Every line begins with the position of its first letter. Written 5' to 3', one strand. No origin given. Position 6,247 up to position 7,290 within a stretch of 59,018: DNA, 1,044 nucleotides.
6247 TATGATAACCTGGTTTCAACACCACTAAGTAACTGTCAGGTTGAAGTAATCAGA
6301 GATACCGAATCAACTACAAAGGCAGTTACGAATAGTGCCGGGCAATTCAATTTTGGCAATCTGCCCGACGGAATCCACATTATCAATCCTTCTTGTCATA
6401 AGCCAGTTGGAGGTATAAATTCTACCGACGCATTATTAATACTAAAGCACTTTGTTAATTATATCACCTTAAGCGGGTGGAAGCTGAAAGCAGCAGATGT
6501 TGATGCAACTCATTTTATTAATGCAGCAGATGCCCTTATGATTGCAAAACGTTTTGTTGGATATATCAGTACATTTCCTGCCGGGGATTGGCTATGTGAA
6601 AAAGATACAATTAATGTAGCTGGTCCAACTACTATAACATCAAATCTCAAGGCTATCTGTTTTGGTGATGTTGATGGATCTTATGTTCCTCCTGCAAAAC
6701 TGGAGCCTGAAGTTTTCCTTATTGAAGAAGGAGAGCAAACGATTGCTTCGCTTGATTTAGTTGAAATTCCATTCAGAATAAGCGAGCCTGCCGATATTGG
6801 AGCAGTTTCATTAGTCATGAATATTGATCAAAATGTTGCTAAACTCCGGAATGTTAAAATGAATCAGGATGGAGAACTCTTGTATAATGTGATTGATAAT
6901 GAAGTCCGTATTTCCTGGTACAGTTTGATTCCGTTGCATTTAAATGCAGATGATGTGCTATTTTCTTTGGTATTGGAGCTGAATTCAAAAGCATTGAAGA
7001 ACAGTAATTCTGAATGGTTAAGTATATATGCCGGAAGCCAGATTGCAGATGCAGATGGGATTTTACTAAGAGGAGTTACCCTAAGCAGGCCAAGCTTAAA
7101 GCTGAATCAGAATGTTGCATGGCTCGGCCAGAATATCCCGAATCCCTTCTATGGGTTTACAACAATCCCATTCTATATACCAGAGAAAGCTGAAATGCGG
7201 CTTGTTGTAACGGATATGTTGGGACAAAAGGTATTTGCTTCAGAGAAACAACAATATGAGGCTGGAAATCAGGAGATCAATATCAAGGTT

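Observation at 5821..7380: Cohesin-like and dockerin-like modules at the C-terminus of a giant T9SS adhesin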

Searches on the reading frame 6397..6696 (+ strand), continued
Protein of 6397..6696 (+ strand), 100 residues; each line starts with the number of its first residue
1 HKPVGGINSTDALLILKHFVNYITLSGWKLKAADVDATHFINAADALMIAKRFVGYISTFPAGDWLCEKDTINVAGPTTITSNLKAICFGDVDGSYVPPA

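Call 47: search_protein_families(library=pfam, proteins=[L034:1438-4182:+, L012:3671-5383:+, L056:3310-5676:+, L007:3393-5162:+, L044:4153-6294:+, L038:3-1577:+, L045:667-1623:+, L045:2638-5973:+, L009:2680-4212:+], max_evalue=0.001)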
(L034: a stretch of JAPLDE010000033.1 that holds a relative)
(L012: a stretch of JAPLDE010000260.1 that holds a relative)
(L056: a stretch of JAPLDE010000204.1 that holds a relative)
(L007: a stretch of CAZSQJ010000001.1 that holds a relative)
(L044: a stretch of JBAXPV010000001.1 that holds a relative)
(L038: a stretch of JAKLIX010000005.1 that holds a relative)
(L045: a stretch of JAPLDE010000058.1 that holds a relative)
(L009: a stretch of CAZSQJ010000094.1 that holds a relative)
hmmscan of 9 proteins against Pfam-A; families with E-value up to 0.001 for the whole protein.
L034:1438-4182:+ (915 aa): 1 family
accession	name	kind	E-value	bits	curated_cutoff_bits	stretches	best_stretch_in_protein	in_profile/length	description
PF13927.12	Ig_3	-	5.1e-07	30.5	30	0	323-402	1-77/78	Immunoglobulin domain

L012:3671-5383:+ (571 aa): 3 families
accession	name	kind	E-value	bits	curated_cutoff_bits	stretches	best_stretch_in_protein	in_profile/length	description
PF00246.29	Peptidase_M14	-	7.5e-53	180.4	21.6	1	128-386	2-281/286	Zinc carboxypeptidase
PF18962.6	Por_Secre_tail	-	7.7e-12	45.8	27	1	497-568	1-73/75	Secretion system C-terminal sorting domain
PF13620.12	CarboxypepD_reg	-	1.7e-07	31.9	32.3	1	403-470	2-71/82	Carboxypeptidase regulatory-like domain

L056:3310-5676:+ (789 aa): 3 families
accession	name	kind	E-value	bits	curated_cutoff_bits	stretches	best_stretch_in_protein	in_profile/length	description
PF01364.23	Peptidase_C25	-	5.8e-57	194.1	23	1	221-595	2-372/374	Peptidase family C25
PF08126.16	Propeptide_C25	-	1e-10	41.5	22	1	45-187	46-187/205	Propeptide_C25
PF18962.6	Por_Secre_tail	-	2.3e-05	25.1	27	1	709-782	1-69/75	Secretion system C-terminal sorting domain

L007:3393-5162:+ (590 aa): 3 families
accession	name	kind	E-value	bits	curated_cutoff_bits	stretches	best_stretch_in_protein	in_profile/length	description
PF00246.29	Peptidase_M14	-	1e-50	173.4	21.6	1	144-402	2-281/286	Zinc carboxypeptidase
PF18962.6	Por_Secre_tail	-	7.4e-11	42.6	27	1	514-588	1-74/75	Secretion system C-terminal sorting domain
PF13620.12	CarboxypepD_reg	-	1.8e-08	35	32.3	1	419-497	2-81/82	Carboxypeptidase regulatory-like domain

L044:4153-6294:+ (714 aa): 1 family
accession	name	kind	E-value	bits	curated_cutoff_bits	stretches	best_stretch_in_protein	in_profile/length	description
PF19408.5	PKD_6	-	4.8e-13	49.7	25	1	501-580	2-82/82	PKD-like domain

L038:3-1577:+ (525 aa): 3 families
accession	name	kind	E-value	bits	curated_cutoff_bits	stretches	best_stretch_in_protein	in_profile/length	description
PF08757.17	CotH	-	2.9e-27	96.5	23.8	1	30-327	35-322/322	CotH kinase protein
PF18962.6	Por_Secre_tail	-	2.7e-05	24.8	27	1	442-521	1-73/75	Secretion system C-terminal sorting domain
PF18998.6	Flg_new_2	-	4e-05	24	23.6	1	369-424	17-71/73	Divergent InlB B-repeat domain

L045:667-1623:+ (319 aa): 1 family
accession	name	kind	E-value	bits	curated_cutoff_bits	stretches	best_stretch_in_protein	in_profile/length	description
PF07494.17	Reg_prop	-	6.3e-10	38.5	20.4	0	68-89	1-23/24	Two component regulator propeller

L045:2638-5973:+ (1112 aa): 4 families
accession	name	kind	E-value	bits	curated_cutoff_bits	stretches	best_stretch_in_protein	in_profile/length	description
PF09603.15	Fib_succ_major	-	7.3e-101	336.5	33.9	3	628-818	1-187/187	Fibrobacter succinogenes major domain (Fib_succ_major)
PF13620.12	CarboxypepD_reg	-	2.9e-06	28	32.3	1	63-116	1-52/82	Carboxypeptidase regulatory-like domain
PF19081.6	Ig_7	-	3.7e-05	24.4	27.3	0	834-908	12-84/84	Ig-like domain CHU_C associated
PF17210.9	SdrD_B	-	0.00012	22.7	29.7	0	77-118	23-64/112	SdrD B-like domain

L009:2680-4212:+ (511 aa): 3 families
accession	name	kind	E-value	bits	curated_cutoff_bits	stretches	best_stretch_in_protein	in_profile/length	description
PF09603.15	Fib_succ_major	-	8e-36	124.5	33.9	1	313-509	1-187/187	Fibrobacter succinogenes major domain (Fib_succ_major)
PF00404.24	Dockerin_1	-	3.7e-06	27.5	22.9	1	111-157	8-54/57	Dockerin type I domain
PF17210.9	SdrD_B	-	5.8e-06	26.9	29.7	1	62-111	22-69/112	SdrD B-like domain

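Call 55: search_solved_structures(query=A4, max_evalue=1, show_alignments=3)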
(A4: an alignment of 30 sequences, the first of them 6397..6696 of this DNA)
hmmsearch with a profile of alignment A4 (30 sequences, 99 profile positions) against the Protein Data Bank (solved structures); distinct sequences matched with E-value up to 1: 31.
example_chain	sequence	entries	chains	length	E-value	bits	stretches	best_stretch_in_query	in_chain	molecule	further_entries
8x3a_A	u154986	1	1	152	4.5e-13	52.2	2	5-66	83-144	Serine protease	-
8x39_A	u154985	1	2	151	7.7e-13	51.5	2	5-65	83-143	Serine protease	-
2ccl_B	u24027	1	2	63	2.7e-09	40.1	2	5-56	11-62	ENDO-1,4-BETA-XYLANASE Y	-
1ohz_B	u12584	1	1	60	9.4e-09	38.4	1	5-56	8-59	ENDO-1,4-BETA-XYLANASE Y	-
4fl4_A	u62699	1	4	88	7.7e-08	35.4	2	31-63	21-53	Glycoside hydrolase family 9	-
4dh2_B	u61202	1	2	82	8.2e-08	35.4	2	32-63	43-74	Dockerin type 1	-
4uyq_B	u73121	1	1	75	1.3e-07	34.7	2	30-62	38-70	Cellulosomal scaffoldin adaptor protein B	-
4uyp_B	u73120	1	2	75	1.3e-07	34.7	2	31-62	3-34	Cellulosomal scaffoldin adaptor protein B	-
2mte_A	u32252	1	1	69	2.4e-07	33.9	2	33-55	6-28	Cellulose 1,4-beta-cellobiosidase (reducing end) CelS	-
1daq_A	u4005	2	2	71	2.4e-07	33.9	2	33-54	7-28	ENDOGLUCANASE SS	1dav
8zvk_A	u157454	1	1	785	4.9e-07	32.9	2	16-62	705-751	AaBgIC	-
5nrk_B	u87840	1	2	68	1.6e-06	31.2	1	30-61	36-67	DocCel5: Type I dockerin repeat domain from A. cellulolyticus family 5 endoglucanase WP_01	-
5nrm_B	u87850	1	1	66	2.9e-06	30.4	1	33-64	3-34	DocCel5: Type I dockerin repeat domain from A. cellulolyticus family 5 endoglucanase WP_01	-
8ajy_B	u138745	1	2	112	7.2e-06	29.1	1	30-56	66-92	Dockerin from ScaH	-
3ul4_B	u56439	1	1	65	8.7e-06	28.9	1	27-58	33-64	Cellulosome enzyme, dockerin type I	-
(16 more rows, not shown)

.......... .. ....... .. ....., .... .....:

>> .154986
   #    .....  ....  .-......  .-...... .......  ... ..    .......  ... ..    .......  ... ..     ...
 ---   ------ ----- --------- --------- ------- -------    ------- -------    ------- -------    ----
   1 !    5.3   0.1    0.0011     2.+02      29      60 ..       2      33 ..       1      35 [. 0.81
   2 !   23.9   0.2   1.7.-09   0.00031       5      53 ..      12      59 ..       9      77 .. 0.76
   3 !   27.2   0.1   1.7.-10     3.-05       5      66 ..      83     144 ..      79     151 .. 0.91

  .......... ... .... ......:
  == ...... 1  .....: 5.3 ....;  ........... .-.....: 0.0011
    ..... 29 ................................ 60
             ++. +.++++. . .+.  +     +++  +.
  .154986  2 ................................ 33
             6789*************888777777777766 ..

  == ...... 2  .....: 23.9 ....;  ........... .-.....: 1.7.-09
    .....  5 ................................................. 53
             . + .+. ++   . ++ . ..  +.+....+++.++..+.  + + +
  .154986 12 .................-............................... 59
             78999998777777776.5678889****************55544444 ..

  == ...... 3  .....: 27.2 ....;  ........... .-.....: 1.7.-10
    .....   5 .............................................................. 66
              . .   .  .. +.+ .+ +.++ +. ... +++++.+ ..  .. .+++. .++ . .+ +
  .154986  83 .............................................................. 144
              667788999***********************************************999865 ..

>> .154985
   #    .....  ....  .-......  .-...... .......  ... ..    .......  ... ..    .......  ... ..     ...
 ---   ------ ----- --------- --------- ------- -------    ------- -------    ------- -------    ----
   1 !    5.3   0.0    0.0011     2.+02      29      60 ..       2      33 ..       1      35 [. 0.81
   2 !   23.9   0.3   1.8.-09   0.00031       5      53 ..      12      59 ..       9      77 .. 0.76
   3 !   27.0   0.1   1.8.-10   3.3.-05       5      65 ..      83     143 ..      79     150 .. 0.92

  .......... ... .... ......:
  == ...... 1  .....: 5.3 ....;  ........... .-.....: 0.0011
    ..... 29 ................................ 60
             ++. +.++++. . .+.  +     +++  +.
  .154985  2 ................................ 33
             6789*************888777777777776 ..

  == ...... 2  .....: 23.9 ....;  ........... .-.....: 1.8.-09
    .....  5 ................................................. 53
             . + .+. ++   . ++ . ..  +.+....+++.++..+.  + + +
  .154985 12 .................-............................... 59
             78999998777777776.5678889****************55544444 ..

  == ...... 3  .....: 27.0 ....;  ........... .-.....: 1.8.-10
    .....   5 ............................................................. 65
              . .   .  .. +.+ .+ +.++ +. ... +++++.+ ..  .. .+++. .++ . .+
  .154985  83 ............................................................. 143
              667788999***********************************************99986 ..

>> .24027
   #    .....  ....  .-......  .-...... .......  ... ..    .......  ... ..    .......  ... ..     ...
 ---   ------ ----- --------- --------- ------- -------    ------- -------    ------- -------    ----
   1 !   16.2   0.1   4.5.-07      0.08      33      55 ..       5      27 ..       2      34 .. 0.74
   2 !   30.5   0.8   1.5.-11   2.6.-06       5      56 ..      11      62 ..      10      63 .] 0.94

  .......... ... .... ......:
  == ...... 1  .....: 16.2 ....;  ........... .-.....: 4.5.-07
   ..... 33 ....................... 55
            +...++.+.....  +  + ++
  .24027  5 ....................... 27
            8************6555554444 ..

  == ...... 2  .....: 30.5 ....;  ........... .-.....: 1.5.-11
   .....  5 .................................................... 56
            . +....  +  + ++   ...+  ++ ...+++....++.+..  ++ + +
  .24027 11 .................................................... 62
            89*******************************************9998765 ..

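Call 62: search_protein_families(library=pfam, proteins=[P0060], max_evalue=0.001)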
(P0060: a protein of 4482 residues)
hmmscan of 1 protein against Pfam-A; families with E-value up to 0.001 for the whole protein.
P0060 (4482 aa): 7 families
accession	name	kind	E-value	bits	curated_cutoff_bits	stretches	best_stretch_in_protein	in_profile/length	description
PF19408.5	PKD_6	-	4.2e-40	136.4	25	3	3401-3478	2-78/82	PKD-like domain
PF22352.2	K319L-like_PKD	-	3.6e-08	33.7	27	1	3493-3555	1-72/84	K319L-like, PKD domain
PF13895.12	Ig_2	-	6.6e-08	33.1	27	2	1507-1582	6-79/79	Immunoglobulin domain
PF16403.11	Bact_surface_Ig-like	-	5e-07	30.1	27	0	3853-3884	40-71/71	Bacterial surface protein, Ig-like domain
PF24527.1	Ig-like_Pom152_9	-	1.4e-05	25.7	27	0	1937-1966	18-47/80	Nucleoporin pom152-like, ninth immunoglobulin-like domain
PF19081.6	Ig_7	-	2.2e-05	25.1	27.3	1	1422-1495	4-80/84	Ig-like domain CHU_C associated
PF18962.6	Por_Secre_tail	-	4.1e-05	24.2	27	1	4403-4468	3-66/75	Secretion system C-terminal sorting domain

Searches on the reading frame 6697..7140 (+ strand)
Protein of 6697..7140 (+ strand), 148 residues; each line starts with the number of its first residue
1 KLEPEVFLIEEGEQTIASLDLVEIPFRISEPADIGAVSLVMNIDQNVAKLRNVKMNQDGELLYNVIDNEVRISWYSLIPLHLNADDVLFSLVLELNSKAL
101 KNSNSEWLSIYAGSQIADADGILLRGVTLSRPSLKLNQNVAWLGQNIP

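Call 54: search_solved_structures(query=A6, max_evalue=10, show_alignments=1)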
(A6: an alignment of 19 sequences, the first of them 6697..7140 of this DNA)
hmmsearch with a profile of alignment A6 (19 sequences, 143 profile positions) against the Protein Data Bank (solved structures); distinct sequences matched with E-value up to 10: 3.
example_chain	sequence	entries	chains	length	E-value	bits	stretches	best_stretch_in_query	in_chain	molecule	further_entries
2xdh_A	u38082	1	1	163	6.9e-08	35.6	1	12-102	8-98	COHESIN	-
6kgc_A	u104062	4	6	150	0.14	15.2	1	5-111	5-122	Probably cellulosomal scaffolding protein, secreted cellulose-binding and cohesin domain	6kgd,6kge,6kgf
6kg8_A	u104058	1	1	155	0.15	15.1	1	5-56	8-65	Probably cellulosomal scaffolding protein, secreted cellulose-binding and cohesin domain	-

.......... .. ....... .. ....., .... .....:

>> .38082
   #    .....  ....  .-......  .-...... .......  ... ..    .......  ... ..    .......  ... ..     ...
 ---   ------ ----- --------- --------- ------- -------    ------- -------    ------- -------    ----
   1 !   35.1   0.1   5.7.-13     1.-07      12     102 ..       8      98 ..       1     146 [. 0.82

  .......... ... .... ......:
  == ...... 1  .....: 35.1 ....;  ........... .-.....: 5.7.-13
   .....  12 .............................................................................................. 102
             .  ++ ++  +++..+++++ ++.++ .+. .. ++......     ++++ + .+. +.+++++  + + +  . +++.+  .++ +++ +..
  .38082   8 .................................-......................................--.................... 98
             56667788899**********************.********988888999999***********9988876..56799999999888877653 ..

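Call 60: predict_structure(alignment_id=A6)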
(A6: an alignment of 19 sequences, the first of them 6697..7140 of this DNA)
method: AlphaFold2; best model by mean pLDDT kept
length: 148 residues; sequences in the alignment: 19
mean_pLDDT: 90.6   pTM: 0.84
mean pLDDT of the five models: 90.6, 90.3, 90.0, 89.4, 89.4
residues with pLDDT >= 90: 110; 70-90: 24; 50-70: 13; < 50: 1
segments of 3 or more residues with pLDDT < 50: none
pLDDT, mean of each block of 10 residues (from residue 1): 85 85 97 97 96 91 97 96 97 93 88 94 95 85 54
secondary structure, 60 per line:
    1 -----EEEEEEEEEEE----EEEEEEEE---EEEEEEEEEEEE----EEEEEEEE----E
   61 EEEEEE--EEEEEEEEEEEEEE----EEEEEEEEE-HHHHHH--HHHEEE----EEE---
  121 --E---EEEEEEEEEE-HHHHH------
elements in order: E6-16 E21-28 E32-43 E48-55 E60-66 E69-82 E87-95 H97-102 E108-110 E115-117 E127-136 H138-142

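Call 64: fold_search(model_id=the predicted structure, library=pdb)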
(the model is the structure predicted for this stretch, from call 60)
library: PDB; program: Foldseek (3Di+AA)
matches with E <= 10: 754; with E <= 0.001: 30
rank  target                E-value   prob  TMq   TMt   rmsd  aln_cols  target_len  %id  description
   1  2xdh                  7.5e-06  1.00  0.61  0.65   3.9       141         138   16  Non-cellulosomal cohesin from the hyperthermophilic archaeon Archaeoglobus fulgidus (released 2010-05-26)
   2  6kgf_A                8.8e-06  1.00  0.60  0.62   4.7       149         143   16  Crystal structure of CaDoc0917(R16D)-CaCohA2 complex at pH 8.2 (released 2020-07-08)
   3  6kgc_A                1.6e-05  1.00  0.62  0.63   4.3       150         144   14  Crystal structure of CaDoc0917(R49D)-CaCohA2 complex at pH 5.4 (released 2020-07-08)
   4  6kgd_A                1.6e-05  1.00  0.62  0.62   4.3       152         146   16  Crystal structure of CaDoc0917(R49D)-CaCohA2 complex at pH 8.0 (released 2020-07-08)
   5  4dh2_C                1.9e-05  1.00  0.59  0.56   5.3       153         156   17  Crystal structure of Coh-OlpC(Cthe_0452)-Doc435(Cthe_0435) complex: A novel type I Cohesin-Dockerin complex from Clost (released 2012-11-28)
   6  4dh2_A                2.2e-05  1.00  0.57  0.54   5.6       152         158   17  Crystal structure of Coh-OlpC(Cthe_0452)-Doc435(Cthe_0435) complex: A novel type I Cohesin-Dockerin complex from Clost (released 2012-11-28)
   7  6kgf_C                3.0e-05  1.00  0.59  0.60   5.3       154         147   16  Crystal structure of CaDoc0917(R16D)-CaCohA2 complex at pH 8.2 (released 2020-07-08)
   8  6kge_A                4.4e-05  1.00  0.59  0.62   4.4       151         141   15  Crystal structure of CaDoc0917(R16D)-CaCohA2 complex at pH 5.5 (released 2020-07-08)
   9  2vn5_A                5.5e-05  1.00  0.58  0.61   5.1       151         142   10  The Clostridium cellulolyticum dockerin displays a dual binding mode for its cohesin partner (released 2008-05-20)
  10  2jh2_A                6.4e-05  1.00  0.61  0.66   4.3       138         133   20  X-ray crystal structure of a cohesin-like module from Clostridium perfringens (released 2007-11-06)
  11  1g1k_A                8.4e-05  1.00  0.55  0.56   5.5       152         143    9  COHESIN MODULE FROM THE CELLULOSOME OF CLOSTRIDIUM CELLULOLYTICUM (released 2000-11-22)
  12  5nrm_A                9.9e-05  1.00  0.62  0.65   4.3       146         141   12  Crystal structure of the sixth cohesin from Acetivibrio cellulolyticus' scaffoldin B in complex with Cel5 dockerin S51 (released 2018-01-31)
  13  4fl4_I                9.9e-05  1.00  0.61  0.32   4.7       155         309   14  Scaffoldin conformation and dynamics revealed by a ternary complex from the Clostridium thermocellum cellulosome (released 2012-06-27)
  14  5nrk_A                1.2e-04  1.00  0.61  0.63   4.3       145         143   14  Crystal structure of the sixth cohesin from Acetivibrio cellulolyticus' scaffoldin B in complex with Cel5 dockerin S15 (released 2018-01-31)
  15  2vn6_A                1.3e-04  1.00  0.64  0.62   4.4       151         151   12  The Clostridium cellulolyticum dockerin displays a dual binding mode for its cohesin partner (released 2008-05-13)
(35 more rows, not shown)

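Call 79: find_homologous_proteins(query=A6, max_evalue=0.00001)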
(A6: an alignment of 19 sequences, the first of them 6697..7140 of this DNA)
Query A6 (19 sequences) (148 aa, profile of the alignment): 3 proteins with E <= 0.00001 among 1262 candidates.
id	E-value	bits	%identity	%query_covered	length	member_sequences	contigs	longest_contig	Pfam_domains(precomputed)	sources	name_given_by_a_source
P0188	1.6e-28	117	26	80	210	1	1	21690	-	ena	-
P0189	2.0e-27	114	22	91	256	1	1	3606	PF18962.8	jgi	jgi:hypothetical protein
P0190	9.9e-24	102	23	74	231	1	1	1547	PF18962.8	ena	-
